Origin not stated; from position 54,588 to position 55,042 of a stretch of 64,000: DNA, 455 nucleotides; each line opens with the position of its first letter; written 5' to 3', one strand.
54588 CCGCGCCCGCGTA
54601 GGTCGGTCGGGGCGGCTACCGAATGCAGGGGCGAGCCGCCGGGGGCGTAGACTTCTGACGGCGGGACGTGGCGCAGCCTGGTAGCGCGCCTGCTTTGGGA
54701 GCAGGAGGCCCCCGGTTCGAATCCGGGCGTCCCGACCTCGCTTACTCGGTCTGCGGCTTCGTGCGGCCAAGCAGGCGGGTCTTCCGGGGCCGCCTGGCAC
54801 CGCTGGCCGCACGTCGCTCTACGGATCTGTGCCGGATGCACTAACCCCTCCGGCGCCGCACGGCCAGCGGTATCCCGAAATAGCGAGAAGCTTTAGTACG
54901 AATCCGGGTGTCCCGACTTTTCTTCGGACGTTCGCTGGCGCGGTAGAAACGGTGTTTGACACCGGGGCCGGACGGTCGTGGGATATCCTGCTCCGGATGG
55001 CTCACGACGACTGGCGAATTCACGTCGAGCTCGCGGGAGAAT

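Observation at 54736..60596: Unmatched family of ~150-nt three-helix structured repeats fused to the 3' ends of tRNA genes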

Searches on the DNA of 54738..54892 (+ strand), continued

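Call 31: search_with_rna_model(model_id=R1, sources=[window, L101, L102, L103, L104, L105, L106, L107, L108, L109, L110, L111, L112, L113, L114, L115, L001, L002, L003, L004, L005, L006, L007, L008, L009, L010, L011, L012, L013, L015, L017, L018, L019, L020, L021, L022, L023, L024, L025, L026, L027, L028, L029, L030, L031, L032, L033, L034, L035, L036, L037, L038, L039, L040, L042, L043, L044, L045, L046, L047, L048, L049, L050, L051, L052, L053, L054, L055, L056, L057, L058, L060, L061, L062, L063, L064, L065, L066, L067, L068, L069, L070, L071, L072, L073, L074, L075, L076, L077, L078, L079, L080, L081, L082, L083, L084, L085, L086, L087, L088], max_evalue=1e-9, make_alignment=true)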
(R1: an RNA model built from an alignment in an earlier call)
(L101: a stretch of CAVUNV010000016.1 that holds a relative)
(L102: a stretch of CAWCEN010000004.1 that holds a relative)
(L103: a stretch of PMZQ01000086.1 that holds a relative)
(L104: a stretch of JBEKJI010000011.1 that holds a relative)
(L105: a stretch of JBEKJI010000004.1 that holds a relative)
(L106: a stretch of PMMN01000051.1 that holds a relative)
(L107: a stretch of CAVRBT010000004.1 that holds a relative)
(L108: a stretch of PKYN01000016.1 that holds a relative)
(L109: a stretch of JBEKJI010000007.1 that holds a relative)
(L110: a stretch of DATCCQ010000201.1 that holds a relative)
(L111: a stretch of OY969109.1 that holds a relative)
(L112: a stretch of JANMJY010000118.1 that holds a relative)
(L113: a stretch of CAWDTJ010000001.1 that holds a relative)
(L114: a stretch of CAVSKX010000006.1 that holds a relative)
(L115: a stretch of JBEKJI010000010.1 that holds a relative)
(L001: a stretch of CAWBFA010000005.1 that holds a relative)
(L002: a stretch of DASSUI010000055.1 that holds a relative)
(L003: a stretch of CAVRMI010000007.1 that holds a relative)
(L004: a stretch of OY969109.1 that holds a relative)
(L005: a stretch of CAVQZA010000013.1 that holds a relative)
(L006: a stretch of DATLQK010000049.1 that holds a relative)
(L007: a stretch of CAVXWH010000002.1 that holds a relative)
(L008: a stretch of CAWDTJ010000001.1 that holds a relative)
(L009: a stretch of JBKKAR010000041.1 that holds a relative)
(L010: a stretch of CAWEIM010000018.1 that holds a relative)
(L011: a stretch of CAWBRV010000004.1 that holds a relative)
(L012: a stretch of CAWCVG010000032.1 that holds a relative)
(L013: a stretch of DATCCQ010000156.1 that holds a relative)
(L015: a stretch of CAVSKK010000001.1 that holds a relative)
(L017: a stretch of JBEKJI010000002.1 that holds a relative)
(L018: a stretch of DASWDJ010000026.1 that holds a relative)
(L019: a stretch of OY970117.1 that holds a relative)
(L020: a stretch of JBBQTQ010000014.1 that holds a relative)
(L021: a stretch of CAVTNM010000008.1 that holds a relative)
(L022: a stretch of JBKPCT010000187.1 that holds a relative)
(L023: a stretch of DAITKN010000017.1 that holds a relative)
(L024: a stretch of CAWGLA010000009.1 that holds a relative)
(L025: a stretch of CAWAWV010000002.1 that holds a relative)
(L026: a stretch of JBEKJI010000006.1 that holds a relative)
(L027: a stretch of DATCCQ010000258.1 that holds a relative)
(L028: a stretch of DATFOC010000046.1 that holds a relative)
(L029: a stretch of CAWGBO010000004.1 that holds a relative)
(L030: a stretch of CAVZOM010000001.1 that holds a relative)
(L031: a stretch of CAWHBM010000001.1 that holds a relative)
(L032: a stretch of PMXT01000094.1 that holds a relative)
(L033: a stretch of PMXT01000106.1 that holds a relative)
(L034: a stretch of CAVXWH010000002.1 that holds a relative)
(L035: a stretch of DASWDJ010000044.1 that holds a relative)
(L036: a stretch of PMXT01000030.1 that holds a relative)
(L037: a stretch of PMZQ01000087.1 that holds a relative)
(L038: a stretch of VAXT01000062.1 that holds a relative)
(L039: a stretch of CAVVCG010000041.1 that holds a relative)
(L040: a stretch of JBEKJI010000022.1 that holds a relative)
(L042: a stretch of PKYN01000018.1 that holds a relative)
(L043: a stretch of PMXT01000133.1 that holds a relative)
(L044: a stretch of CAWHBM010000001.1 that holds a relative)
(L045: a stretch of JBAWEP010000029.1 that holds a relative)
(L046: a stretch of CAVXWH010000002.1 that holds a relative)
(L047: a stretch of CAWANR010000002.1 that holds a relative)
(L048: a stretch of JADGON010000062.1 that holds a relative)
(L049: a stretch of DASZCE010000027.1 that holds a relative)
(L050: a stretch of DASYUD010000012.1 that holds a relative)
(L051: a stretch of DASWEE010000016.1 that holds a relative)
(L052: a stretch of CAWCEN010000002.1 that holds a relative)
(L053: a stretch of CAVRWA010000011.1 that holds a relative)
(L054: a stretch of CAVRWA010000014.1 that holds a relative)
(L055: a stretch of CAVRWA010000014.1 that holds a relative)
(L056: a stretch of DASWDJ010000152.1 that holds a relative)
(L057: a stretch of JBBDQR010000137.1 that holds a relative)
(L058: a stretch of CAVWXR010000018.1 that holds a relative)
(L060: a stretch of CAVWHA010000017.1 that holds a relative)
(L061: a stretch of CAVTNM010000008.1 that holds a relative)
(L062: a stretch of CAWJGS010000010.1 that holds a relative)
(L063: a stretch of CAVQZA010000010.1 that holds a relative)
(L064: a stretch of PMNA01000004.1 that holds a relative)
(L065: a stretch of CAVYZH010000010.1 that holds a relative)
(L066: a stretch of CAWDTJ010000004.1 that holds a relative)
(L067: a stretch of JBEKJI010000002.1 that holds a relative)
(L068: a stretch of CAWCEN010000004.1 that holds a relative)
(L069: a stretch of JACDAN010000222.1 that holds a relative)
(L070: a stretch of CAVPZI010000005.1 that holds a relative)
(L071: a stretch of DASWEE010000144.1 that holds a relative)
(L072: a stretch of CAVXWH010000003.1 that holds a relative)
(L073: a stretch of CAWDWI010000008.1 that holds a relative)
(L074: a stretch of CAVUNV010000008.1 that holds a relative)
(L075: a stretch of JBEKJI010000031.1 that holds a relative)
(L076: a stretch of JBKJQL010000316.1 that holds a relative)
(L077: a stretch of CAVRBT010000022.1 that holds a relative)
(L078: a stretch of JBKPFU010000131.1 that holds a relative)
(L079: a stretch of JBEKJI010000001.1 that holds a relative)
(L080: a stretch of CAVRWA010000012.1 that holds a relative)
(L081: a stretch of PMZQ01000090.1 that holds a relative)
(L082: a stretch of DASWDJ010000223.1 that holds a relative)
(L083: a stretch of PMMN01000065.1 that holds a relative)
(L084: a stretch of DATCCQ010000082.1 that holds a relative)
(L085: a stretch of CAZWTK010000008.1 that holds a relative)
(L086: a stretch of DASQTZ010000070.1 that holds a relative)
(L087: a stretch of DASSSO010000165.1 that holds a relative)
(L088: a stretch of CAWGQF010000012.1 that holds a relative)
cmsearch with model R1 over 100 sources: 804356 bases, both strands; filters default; matches with E-value up to 1e-9: 115.
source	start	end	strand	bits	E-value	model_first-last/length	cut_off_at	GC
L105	6209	6366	+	165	4.5e-33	1-158/158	no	0.71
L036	1918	2075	+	159.4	7.5e-32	1-158/158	no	0.7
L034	1293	1451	+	157.2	2.2e-31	1-158/158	no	0.76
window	42041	42196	+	154.8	7.5e-31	1-158/158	no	0.76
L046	7730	7887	-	152.4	2.5e-30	1-158/158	no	0.76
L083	870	1026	-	152.3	2.6e-30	1-158/158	no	0.71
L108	4912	5067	-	152.2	2.7e-30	1-158/158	no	0.72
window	54736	54892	+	150.7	5.9e-30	1-158/158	no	0.69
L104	5988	6143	+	149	1.4e-29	1-158/158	no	0.73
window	55724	55879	-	147.3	3.2e-29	1-158/158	no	0.72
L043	211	367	-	147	3.7e-29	1-158/158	no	0.69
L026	6847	7003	+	143.9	1.8e-28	1-158/158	no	0.73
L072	7432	7587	+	143.2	2.6e-28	1-158/158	no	0.76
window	60437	60595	-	141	7.4e-28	1-158/158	no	0.76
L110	200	358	-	140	1.3e-27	1-158/158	no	0.74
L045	7410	7567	+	139.5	1.6e-27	1-158/158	no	0.75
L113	2224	2381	-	137.6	4.1e-27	1-158/158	no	0.72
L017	868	1023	+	136.1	8.9e-27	1-158/158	no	0.72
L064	633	788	-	135.9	9.7e-27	1-158/158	no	0.74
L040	5236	5390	-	133.3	3.6e-26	1-158/158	no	0.75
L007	1850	2008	-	132.7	5e-26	1-158/158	no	0.69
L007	2036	2192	-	132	6.8e-26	1-158/158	no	0.69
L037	3010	3165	+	130.9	1.2e-25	1-158/158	no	0.72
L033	2871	3027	-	130.7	1.3e-25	1-158/158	no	0.73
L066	4420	4575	+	127.1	7.9e-25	1-158/158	no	0.76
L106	3120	3275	+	123.8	4.2e-24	1-158/158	no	0.71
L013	2023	2179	+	123.8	4.3e-24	1-158/158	no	0.72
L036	3277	3413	-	122.1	9.8e-24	20-158/158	5'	0.74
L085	3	161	-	121.8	1.1e-23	1-158/158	no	0.75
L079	5809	5949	-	121.5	1.4e-23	1-158/158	no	0.69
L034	1464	1619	+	121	1.7e-23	1-158/158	no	0.7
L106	1792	1947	+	119.6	3.4e-23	1-158/158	no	0.75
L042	5950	6104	-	119.6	3.5e-23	1-158/158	no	0.76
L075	7776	7917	+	114.8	3.8e-22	1-158/158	no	0.68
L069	6808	6961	+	113.1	9.2e-22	1-158/158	no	0.71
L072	7600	7752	+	113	9.7e-22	1-158/158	no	0.74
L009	361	514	-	112.6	1.1e-21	1-158/158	no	0.73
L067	2554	2693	-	112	1.6e-21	1-158/158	no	0.68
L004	7761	7916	-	112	1.6e-21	1-158/158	no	0.74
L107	2969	3124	+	111.5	2.1e-21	1-158/158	no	0.74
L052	6796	6951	+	111.4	2.1e-21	1-158/158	no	0.72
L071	2615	2768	-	109.9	4.4e-21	1-158/158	no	0.75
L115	4758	4882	-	109.4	5.7e-21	1-158/158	no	0.7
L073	7605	7760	+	108.3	1e-20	1-158/158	no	0.74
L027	724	878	-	108.3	1e-20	1-158/158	no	0.71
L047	4392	4548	+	108.1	1.1e-20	1-158/158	no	0.76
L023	6847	7002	+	106.5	2.5e-20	1-158/158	no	0.74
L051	310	463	+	104.7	6.2e-20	1-158/158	no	0.77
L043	394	545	-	103.9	9.2e-20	1-158/158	no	0.68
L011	4025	4180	-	102.7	1.7e-19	1-158/158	no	0.76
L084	4635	4790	-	102.1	2.3e-19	1-158/158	no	0.68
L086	6787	6940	-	101.7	2.8e-19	1-158/158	no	0.75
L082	1530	1685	-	101.4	3.2e-19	1-158/158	no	0.77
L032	1509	1650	-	101.1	3.6e-19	1-158/158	no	0.68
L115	4592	4751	-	100.4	5.4e-19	1-158/158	no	0.7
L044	3110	3266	+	99.3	9e-19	1-158/158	no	0.8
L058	4564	4719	+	98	1.8e-18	1-158/158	no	0.78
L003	1177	1332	+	97.6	2.1e-18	1-158/158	no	0.76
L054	3481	3636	+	97.6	2.2e-18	1-158/158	no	0.79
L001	7477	7633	-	97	2.9e-18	1-158/158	no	0.75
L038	56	212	-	96.8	3.1e-18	1-158/158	no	0.79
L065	4405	4561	+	96.5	3.7e-18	1-158/158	no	0.78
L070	1914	2070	-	95.5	6.2e-18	1-158/158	no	0.75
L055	363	518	+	95.4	6.4e-18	1-158/158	no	0.77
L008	5924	6063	+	95.3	6.7e-18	1-158/158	no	0.74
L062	6046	6198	+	94.5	1e-17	1-158/158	no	0.78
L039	2770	2925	+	94.4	1.1e-17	1-158/158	no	0.82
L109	5911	6065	-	94.1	1.3e-17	1-158/158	no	0.7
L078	7214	7367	+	93.8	1.5e-17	1-158/158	no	0.79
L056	293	449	-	93.6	1.6e-17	1-158/158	no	0.78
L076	4840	4972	-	92.8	2.4e-17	1-158/158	no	0.72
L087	6674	6829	-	92.5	2.8e-17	1-158/158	no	0.78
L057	1001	1156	-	92.1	3.3e-17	1-158/158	no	0.78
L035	5582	5738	-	91.9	3.7e-17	1-158/158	no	0.78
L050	3210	3366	-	91.2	5.4e-17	1-158/158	no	0.79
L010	7081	7233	-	91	5.8e-17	1-158/158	no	0.76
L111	5710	5863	+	90.8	6.4e-17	1-158/158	no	0.81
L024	319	474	+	90.7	6.7e-17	1-158/158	no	0.74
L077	5459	5615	-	90.7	6.8e-17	1-158/158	no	0.76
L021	5305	5460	-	90.5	7.6e-17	1-158/158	no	0.81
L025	1611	1766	+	90.5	7.8e-17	1-158/158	no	0.77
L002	3151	3304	+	90.3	8.3e-17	1-158/158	no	0.75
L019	536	689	+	89.4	1.4e-16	1-158/158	no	0.77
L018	328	484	-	88.3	2.3e-16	1-158/158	no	0.8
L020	6797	6952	-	88.1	2.6e-16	1-158/158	no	0.81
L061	2419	2574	-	88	2.6e-16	1-158/158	no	0.78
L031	4701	4856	-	88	2.7e-16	1-158/158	no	0.78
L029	2949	3103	+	87.7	3.1e-16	1-158/158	no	0.79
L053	4665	4820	-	86.9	4.6e-16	1-158/158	no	0.78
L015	5513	5671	-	86.8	4.8e-16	1-158/158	no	0.77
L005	2486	2641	-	86.1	6.9e-16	1-158/158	no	0.79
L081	5811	5971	-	85.8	8e-16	1-158/158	no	0.72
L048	1989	2144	-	85.6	9.1e-16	1-158/158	no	0.73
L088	5584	5738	-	85.3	1e-15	1-158/158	no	0.78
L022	4679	4833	-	85.3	1.1e-15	1-158/158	no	0.77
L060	6724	6874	-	85.3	1.1e-15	1-158/158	no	0.79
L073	1135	1289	+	84.4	1.7e-15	1-158/158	no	0.73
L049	3700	3856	-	84.2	1.8e-15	1-158/158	no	0.76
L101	6052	6207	+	84.1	1.9e-15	1-158/158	no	0.78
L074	7631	7784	-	82.7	3.8e-15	1-158/158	no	0.75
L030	1582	1735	+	81.3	7.6e-15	1-158/158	no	0.78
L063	6474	6629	+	80.7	1e-14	1-158/158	no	0.8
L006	4752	4907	-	80.7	1e-14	1-158/158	no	0.78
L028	4412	4567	+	80.3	1.3e-14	1-158/158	no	0.76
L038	7139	7295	-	80.3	1.3e-14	1-158/158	no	0.79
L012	378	530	-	79.8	1.6e-14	1-158/158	no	0.78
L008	3974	4120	+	78.4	3.4e-14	1-158/158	no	0.7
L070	7729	7883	-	78.1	3.8e-14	1-158/158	no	0.74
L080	2630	2791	-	76.3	9.2e-14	1-158/158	no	0.8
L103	7884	8000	-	75.4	1.5e-13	39-158/158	5'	0.73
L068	6746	6902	+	74.8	2e-13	1-158/158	no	0.8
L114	5531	5687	-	74.1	2.9e-13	1-158/158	no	0.78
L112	7685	7841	-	73.8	3.3e-13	1-158/158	no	0.79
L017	1031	1183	+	67.9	6.3e-12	1-158/158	no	0.68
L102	2047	2200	-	58.5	7.3e-10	1-158/158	no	0.78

Alignment A5: 115 matches aligned to the model, 231 columns, each read 5' to 3' on its own strand. Consensus structure (alignment columns), stored with it:
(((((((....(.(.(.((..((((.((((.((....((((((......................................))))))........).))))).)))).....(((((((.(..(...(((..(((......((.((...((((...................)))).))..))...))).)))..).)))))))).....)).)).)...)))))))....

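Call 54: build_rna_model(alignment_id=A5)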
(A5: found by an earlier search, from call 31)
Model R2 built from alignment A5 (115 sequences, 231 columns); structure: stored with the alignment.
model positions 156; base pairs 50; branch points 1; effective number of sequences 1.83; information 0.59 bits per position. Calibrated on 0.2 Mb of random sequence (short: E-values are rough).
structure used (alignment columns):
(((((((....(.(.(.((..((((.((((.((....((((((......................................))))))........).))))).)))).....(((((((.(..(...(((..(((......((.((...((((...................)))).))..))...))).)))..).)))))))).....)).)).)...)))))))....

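Call 55: search_with_rna_model(model_id=R2, source=window, max_evalue=1, filters=off, show_alignments=0)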
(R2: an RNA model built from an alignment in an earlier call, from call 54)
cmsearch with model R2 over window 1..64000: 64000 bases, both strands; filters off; matches with E-value up to 1: 24.
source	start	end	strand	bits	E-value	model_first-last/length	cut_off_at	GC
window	42041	42196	+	133.1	6.3e-28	1-156/156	no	0.76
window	55724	55879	-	130.6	2.3e-27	1-156/156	no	0.72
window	54736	54892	+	118.2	1.3e-24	1-156/156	no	0.69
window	60437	60595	-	117.9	1.6e-24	1-156/156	no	0.76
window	59398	59556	+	36.1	3.1e-06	1-156/156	no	0.66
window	54780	54916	-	27.7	0.00023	1-156/156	no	0.66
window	18599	18754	+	18.6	0.026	1-156/156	no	0.63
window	55728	55883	+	18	0.035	1-156/156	no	0.71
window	59394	59552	-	17.4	0.049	1-156/156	no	0.66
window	60455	60530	+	17.1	0.055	60-134/156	no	0.75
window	42106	42178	-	16.6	0.072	60-134/156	no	0.7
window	56591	56673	-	16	0.099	1-156/156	no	0.61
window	20228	20326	+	15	0.17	1-156/156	no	0.7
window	54509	54605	+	14.1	0.26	1-156/156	no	0.72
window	11066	11174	+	14.1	0.26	1-156/156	no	0.69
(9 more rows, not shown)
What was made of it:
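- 54736..54892 (+): Full element copy directly after tRNA-Pro. R2 118 bits (call 55).
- Checked: The tRNA-Leu copy at 59398-59556 (+) is divergent: 33.5 bits, E 1.6e-5, and 36 bits with the broader model (call 55).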
